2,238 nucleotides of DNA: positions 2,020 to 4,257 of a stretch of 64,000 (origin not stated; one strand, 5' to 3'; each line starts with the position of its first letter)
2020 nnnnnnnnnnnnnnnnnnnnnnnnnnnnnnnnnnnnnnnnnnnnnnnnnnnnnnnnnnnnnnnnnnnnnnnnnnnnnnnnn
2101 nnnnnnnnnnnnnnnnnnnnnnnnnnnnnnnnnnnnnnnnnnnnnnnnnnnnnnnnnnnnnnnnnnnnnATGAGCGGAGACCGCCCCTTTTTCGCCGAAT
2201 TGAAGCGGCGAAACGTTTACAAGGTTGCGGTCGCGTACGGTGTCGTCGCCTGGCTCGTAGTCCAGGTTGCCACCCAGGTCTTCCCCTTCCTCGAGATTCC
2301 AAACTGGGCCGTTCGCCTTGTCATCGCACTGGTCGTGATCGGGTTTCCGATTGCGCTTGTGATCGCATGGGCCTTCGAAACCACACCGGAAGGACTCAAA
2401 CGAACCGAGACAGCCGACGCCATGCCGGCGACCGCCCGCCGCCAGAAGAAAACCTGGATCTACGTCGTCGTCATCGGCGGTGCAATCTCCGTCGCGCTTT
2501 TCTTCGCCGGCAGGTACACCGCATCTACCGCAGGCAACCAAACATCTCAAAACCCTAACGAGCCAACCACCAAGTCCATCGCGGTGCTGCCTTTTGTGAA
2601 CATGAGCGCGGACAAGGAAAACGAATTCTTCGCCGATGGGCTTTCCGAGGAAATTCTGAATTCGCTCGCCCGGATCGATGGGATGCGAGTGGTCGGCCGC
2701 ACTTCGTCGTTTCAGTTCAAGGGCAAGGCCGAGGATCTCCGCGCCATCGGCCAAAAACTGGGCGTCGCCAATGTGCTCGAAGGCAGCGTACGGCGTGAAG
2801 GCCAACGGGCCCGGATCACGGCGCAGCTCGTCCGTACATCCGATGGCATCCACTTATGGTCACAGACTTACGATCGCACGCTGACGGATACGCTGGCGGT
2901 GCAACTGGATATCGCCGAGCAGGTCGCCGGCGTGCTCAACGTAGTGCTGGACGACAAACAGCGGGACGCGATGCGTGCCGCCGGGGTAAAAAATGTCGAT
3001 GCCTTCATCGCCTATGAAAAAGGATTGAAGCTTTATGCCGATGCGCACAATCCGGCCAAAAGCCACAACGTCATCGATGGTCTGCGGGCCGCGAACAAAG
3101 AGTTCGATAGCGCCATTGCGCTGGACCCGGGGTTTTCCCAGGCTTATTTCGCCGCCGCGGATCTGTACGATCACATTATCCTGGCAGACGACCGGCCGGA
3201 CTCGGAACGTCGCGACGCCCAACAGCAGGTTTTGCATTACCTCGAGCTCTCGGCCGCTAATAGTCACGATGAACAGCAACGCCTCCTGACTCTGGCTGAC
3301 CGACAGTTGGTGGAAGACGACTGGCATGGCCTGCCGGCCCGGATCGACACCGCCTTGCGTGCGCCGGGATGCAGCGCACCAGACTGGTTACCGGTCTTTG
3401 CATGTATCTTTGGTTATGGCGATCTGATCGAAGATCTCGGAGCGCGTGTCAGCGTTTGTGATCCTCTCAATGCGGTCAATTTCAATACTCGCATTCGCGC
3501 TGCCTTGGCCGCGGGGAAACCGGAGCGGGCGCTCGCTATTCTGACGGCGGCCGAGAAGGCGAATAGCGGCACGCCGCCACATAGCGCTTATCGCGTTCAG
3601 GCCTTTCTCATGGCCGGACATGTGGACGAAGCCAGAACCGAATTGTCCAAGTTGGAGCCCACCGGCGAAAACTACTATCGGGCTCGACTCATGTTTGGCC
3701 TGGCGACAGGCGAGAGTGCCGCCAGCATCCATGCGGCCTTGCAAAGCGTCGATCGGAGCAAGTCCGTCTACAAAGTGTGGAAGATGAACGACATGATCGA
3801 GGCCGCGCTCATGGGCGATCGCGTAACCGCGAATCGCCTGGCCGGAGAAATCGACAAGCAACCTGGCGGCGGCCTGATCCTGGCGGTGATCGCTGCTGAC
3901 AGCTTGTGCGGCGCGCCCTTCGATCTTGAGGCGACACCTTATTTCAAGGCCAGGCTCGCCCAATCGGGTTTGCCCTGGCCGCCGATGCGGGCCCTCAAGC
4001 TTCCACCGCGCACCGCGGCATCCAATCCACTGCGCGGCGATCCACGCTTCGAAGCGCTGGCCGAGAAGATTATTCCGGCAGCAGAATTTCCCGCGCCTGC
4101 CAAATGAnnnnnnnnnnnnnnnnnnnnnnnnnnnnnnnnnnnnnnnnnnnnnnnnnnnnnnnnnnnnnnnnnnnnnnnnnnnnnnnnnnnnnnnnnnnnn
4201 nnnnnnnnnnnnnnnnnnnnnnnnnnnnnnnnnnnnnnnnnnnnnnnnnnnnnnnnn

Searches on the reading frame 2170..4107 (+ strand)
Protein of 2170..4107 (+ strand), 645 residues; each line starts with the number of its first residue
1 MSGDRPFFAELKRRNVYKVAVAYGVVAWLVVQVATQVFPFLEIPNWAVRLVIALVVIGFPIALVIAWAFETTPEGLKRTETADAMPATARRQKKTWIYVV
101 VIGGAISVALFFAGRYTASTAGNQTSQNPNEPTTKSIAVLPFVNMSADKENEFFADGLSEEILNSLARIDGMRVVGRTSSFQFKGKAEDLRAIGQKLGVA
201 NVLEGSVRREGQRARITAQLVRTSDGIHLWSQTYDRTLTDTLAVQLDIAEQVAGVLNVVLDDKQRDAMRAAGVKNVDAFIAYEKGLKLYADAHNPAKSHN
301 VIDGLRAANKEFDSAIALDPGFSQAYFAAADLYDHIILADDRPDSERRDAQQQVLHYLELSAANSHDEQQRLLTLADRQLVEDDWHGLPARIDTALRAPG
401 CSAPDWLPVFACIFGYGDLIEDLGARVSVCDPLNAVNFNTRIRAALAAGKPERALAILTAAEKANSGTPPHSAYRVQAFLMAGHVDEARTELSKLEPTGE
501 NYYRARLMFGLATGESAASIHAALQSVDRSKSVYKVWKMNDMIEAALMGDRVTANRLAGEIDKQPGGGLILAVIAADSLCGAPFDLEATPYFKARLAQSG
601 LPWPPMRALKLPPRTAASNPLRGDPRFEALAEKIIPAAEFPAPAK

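Call 4: search_protein_families(library=pfam, proteins=[window:2170-4107:+], max_evalue=0.01)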
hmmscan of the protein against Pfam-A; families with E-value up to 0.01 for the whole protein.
window:2170-4107:+ (645 aa): 3 families
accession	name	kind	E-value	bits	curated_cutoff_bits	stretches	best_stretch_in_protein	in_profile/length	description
PF14559.12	TPR_19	-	3.3e-06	27.8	25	1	445-501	1-57/68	Tetratricopeptide repeat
PF13432.12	TPR_16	-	5.7e-05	23.9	32.7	1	441-492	3-54/65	Tetratricopeptide repeat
PF17680.6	FlgO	-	0.0046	17.2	22.6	0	130-226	18-115/130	FlgO protein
